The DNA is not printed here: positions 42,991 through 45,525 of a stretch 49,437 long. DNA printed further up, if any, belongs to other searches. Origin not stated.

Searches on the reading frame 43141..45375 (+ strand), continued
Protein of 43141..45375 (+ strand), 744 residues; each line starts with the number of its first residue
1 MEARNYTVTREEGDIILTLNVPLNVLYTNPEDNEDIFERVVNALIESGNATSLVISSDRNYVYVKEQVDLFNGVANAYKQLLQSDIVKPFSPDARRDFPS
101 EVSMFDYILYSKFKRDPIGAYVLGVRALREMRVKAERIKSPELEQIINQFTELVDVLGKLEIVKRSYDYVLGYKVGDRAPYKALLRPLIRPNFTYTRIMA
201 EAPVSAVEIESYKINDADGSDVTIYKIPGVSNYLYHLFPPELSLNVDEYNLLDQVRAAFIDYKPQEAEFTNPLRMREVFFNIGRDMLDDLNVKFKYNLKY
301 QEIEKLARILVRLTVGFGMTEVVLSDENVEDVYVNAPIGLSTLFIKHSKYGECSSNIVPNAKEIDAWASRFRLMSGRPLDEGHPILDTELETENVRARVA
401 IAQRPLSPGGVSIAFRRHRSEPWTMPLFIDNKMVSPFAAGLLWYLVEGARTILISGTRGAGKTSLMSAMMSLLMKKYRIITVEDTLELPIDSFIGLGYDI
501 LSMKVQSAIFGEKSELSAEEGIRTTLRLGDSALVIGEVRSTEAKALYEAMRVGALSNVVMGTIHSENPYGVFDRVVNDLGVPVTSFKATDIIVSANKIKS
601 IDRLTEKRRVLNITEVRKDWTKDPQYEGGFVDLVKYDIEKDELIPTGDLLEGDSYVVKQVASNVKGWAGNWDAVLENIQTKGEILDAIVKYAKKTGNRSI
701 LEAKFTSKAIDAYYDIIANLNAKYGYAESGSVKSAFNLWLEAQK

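Call 78: search_protein_families(library=pfam, alignment_id=A5, max_evalue=0.1)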
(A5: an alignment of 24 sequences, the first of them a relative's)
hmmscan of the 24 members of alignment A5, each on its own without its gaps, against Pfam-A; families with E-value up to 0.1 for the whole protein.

A. member 1, L010:8882-9562:- (227 aa): 14 families
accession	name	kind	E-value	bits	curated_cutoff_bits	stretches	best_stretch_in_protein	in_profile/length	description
PF05531.17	NPV_P10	-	2.4e-05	25.2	29.8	1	149-208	15-74/75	Nucleopolyhedrovirus P10 protein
PF05511.16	ATP-synt_F6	-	0.0041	17.9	27.9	1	164-204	32-72/97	Mitochondrial ATP synthase coupling factor 6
PF06103.16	DUF948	-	0.005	17.4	37.2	0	181-226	23-68/89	Bacterial protein of unknown function (DUF948)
PF06009.19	Laminin_II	-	0.012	16.1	33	1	134-215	6-82/138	Laminin Domain II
PF04760.21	IF2_N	-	0.012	15.8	25.3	1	27-56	14-43/53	Translation initiation factor IF-2, N-terminal region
PF04695.18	Pex14_N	-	0.012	15.7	23.2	0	9-33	15-40/46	Pex14 N-terminal domain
PF11932.13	DUF3450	-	0.013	15.2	32.6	1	132-220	31-115/241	Protein of unknown function (DUF3450)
PF04253.20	TFR_dimer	-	0.021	15.2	27.1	0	129-213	6-96/121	Transferrin receptor-like dimerisation domain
PF04513.17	Baculo_PEP_C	-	0.022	15.2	38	1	143-208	47-116/140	Baculovirus polyhedron envelope protein, PEP, C terminus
PF23991.1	DUF7310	-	0.023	15.6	40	0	130-173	16-58/83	Coiled-coil region of unknown function (DUF7310)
PF24531.2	ANC1_spectrin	-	0.031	15.1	27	1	117-169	39-86/95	Nuclear anchorage protein 1, spectrin repeat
PF04108.17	ATG17_like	-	0.034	14.1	43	1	116-221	109-237/355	Autophagy protein ATG17-like domain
PF07544.18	Med9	-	0.053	14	26.9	0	147-200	14-66/80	RNA polymerase II transcription mediator complex subunit 9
PF06419.17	COG6_N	-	0.055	14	27.4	0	163-222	19-78/114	Conserved oligomeric complex COG6, N-terminal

B. families by the number of members that match (of 24 scanned): 156 families (the first 25 are shown)
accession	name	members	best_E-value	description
PF06009.19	Laminin_II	13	0.0014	Laminin Domain II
PF10046.14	BLOC1_2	11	0.0028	Biogenesis of lysosome-related organelles complex-1 subunit 2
PF24625.1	DUF7626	10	5.5e-05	Domain of unknown function (DUF7626)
PF06419.17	COG6_N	10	0.002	Conserved oligomeric complex COG6, N-terminal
PF04513.17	Baculo_PEP_C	9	0.002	Baculovirus polyhedron envelope protein, PEP, C terminus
PF04108.17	ATG17_like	9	0.0096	Autophagy protein ATG17-like domain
PF07889.17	DUF1664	7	0.00064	Protein of unknown function (DUF1664)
PF18579.7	Raf1_HTH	7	0.0031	Rubisco accumulation factor 1 helix turn helix domain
PF06103.16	DUF948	7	0.005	Bacterial protein of unknown function (DUF948)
PF06825.17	HSBP1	6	0.0017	Heat shock factor binding protein 1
PF23991.1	DUF7310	5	0.00076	Coiled-coil region of unknown function (DUF7310)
PF05218.19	DUF713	5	0.0013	Protein of unknown function (DUF713)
PF11932.13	DUF3450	5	0.0026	Protein of unknown function (DUF3450)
PF10392.15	COG5_N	5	0.003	Conserved oligomeric Golgi complex subunit 5, N-terminal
PF16526.10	CLZ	5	0.007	C-terminal leucine zipper domain of cyclic nucleotide-gated channels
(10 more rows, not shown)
